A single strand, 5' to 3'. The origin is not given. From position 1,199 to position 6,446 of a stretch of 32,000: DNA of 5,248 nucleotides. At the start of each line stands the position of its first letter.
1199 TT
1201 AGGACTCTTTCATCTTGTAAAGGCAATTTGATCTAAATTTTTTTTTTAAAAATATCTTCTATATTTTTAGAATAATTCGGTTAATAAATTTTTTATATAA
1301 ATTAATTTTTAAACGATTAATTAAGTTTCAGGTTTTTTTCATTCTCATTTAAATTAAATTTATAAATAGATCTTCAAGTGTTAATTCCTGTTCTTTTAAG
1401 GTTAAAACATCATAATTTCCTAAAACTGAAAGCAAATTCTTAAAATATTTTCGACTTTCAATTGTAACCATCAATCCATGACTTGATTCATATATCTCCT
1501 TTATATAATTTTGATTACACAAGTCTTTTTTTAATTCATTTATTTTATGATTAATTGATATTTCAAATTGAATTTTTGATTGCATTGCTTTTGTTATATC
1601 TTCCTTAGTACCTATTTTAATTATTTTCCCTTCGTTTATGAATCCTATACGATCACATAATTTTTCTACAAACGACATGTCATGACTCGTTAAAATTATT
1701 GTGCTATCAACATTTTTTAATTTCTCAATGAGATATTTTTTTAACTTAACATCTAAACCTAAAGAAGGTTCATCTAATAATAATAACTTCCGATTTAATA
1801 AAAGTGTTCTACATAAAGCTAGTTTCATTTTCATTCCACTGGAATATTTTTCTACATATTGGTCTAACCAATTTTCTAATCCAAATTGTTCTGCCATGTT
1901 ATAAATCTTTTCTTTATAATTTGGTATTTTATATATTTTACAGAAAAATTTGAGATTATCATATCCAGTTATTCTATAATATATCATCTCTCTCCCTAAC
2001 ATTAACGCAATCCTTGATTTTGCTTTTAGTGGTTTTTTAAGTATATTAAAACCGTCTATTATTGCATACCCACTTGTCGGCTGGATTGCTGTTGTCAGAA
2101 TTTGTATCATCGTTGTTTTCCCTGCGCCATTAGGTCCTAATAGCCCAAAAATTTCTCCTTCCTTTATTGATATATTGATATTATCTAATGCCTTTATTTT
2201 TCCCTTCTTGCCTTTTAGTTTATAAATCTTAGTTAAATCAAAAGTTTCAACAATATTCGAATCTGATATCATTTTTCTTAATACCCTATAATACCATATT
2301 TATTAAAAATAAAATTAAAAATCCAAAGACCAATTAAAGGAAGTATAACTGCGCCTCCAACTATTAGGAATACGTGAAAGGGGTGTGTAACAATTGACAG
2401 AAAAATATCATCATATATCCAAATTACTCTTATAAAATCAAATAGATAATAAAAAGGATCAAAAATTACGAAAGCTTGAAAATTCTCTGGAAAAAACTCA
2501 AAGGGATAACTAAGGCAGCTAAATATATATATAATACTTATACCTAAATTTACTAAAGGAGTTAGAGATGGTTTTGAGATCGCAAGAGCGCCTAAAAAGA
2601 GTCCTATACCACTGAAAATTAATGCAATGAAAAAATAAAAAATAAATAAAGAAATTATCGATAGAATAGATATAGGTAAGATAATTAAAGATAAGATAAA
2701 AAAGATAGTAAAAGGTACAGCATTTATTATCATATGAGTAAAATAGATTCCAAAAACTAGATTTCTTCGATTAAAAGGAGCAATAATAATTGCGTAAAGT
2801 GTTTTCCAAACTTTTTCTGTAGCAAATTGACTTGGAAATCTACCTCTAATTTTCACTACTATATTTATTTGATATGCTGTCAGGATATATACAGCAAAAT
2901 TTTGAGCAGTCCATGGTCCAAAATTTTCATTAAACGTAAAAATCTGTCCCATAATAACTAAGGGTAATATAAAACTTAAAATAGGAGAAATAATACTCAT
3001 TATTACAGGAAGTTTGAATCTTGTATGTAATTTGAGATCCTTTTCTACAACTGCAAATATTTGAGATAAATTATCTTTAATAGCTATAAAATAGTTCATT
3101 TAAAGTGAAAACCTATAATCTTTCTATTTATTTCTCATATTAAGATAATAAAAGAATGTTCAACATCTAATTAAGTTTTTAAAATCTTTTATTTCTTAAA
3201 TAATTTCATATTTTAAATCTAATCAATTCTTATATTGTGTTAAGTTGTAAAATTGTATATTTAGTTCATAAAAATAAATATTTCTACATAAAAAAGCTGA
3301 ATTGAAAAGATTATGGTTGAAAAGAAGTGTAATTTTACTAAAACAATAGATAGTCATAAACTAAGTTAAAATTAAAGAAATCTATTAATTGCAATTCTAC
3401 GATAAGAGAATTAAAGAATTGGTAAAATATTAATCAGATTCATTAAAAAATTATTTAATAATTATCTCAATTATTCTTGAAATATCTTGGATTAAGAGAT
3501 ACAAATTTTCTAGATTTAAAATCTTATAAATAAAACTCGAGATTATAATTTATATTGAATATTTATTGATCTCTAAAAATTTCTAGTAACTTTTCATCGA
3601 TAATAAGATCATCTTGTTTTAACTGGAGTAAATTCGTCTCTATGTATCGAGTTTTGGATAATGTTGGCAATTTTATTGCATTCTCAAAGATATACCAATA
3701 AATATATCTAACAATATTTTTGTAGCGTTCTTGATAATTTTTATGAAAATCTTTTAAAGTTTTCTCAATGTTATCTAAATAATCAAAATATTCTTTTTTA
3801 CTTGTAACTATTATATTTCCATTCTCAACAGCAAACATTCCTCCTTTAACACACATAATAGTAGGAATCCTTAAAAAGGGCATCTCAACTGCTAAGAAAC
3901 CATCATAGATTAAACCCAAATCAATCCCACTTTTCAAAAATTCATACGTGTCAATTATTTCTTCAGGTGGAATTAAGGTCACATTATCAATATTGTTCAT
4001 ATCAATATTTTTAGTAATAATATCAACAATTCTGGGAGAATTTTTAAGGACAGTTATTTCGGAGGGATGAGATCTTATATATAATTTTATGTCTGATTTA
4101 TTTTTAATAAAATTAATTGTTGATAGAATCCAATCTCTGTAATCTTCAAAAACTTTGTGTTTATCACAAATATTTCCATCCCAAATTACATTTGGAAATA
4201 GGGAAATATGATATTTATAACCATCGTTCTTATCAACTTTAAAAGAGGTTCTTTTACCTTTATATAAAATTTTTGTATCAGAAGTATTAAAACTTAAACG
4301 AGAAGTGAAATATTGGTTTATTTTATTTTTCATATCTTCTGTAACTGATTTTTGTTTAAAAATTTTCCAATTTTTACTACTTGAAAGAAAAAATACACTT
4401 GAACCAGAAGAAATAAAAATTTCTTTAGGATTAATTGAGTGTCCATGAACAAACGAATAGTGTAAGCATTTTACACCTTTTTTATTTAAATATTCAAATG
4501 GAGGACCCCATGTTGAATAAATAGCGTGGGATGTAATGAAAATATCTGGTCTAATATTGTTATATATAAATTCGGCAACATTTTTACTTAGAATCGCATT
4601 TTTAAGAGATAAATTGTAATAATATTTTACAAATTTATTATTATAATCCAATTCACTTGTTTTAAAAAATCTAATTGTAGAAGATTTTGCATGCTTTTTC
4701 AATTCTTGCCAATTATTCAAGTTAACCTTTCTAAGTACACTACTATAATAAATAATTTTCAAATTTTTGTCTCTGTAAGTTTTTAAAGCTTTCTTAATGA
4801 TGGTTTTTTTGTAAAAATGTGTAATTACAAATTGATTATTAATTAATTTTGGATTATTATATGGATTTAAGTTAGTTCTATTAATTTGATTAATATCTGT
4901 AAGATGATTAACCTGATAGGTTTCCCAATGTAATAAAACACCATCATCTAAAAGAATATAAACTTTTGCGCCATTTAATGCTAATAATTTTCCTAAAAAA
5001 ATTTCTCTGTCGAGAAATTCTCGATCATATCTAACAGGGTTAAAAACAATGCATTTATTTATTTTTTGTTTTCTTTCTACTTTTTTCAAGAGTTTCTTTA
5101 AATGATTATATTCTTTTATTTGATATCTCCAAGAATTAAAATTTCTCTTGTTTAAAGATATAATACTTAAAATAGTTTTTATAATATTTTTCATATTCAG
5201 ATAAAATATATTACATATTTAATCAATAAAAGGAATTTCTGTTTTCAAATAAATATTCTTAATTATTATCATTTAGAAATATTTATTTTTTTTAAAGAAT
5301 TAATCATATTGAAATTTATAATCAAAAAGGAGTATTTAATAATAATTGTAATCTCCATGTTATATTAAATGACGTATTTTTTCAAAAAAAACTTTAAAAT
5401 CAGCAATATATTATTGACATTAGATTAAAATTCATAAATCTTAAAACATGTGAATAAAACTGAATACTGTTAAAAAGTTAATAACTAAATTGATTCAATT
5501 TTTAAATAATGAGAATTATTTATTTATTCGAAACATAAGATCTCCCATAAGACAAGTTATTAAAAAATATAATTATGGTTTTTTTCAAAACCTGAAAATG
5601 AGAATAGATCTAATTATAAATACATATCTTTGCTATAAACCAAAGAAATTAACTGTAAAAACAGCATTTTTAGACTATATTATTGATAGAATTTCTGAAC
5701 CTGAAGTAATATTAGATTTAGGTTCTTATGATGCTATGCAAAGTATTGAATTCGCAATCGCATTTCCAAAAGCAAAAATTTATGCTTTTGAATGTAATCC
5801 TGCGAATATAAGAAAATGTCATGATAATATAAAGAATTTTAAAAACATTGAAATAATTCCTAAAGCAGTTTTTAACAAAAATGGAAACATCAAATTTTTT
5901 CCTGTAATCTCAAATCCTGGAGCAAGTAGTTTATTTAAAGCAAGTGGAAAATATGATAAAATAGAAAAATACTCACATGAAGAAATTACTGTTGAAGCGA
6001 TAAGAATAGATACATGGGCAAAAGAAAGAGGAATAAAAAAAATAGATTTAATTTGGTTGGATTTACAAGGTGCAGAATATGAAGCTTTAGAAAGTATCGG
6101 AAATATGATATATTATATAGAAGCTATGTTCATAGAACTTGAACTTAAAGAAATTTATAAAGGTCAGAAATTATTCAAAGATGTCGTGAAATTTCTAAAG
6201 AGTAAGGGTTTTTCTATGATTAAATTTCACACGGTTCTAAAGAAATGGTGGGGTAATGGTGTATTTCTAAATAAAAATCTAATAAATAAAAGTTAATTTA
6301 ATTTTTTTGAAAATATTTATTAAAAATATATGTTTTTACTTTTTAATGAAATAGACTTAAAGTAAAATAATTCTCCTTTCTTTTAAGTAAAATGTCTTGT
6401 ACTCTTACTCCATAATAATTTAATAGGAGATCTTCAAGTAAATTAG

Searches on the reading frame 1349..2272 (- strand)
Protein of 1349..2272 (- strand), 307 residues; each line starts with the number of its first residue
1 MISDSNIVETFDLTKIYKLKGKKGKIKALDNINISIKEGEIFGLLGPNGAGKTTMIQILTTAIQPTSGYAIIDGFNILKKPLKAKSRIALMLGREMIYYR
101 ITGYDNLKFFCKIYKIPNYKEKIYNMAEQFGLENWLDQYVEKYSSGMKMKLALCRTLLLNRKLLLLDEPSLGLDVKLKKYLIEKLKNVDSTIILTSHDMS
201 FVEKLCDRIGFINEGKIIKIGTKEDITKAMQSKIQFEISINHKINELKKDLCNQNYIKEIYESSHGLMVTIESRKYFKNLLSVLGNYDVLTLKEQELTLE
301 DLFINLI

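Call 37: search_protein_families(library=pfam, proteins=[window:1349-2272:-], max_evalue=0.001)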
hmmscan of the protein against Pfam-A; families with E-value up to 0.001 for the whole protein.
window:1349-2272:- (307 aa): 3 families
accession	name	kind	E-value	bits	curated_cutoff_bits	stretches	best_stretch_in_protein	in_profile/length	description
PF00005.33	ABC_tran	-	4.8e-27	95.7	25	1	29-170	1-136/137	ABC transporter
PF13304.12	AAA_21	-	7.6e-13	49.6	27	1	132-202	229-303/304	AAA domain, putative AbiEii toxin, Type IV TA system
PF13732.12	DrrA1-3_C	-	0.00036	21.6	27.4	1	222-306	2-80/81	ATP-binding protein DrrA1-3-like, C-terminal domain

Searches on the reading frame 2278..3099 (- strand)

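Call 37: search_protein_families(library=pfam, proteins=[window:2278-3099:-], max_evalue=0.001)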
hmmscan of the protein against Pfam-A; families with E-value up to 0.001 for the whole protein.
window:2278-3099:- (273 aa): 1 family
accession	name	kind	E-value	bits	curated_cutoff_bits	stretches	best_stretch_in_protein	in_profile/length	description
PF01061.29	ABC2_membrane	-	3e-05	24.1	26.9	1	13-226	2-209/211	ABC-2 type transporter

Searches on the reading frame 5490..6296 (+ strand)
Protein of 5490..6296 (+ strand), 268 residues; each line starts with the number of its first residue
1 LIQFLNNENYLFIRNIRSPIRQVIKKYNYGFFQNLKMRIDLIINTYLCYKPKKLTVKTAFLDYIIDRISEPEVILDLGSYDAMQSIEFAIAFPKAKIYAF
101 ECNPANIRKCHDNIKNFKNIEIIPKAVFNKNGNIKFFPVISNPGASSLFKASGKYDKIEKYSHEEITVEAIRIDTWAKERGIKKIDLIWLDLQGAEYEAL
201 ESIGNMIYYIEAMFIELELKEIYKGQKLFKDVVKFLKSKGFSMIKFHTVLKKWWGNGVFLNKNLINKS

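Call 37: search_protein_families(library=pfam, proteins=[window:5490-6296:+], max_evalue=0.001)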
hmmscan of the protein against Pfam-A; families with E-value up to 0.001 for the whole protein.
window:5490-6296:+ (268 aa): 1 family
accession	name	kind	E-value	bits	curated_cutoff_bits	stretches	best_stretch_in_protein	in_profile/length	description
PF05050.19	Methyltransf_21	-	7.6e-19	68.9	22.7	1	91-242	20-172/173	Methyltransferase FkbM domain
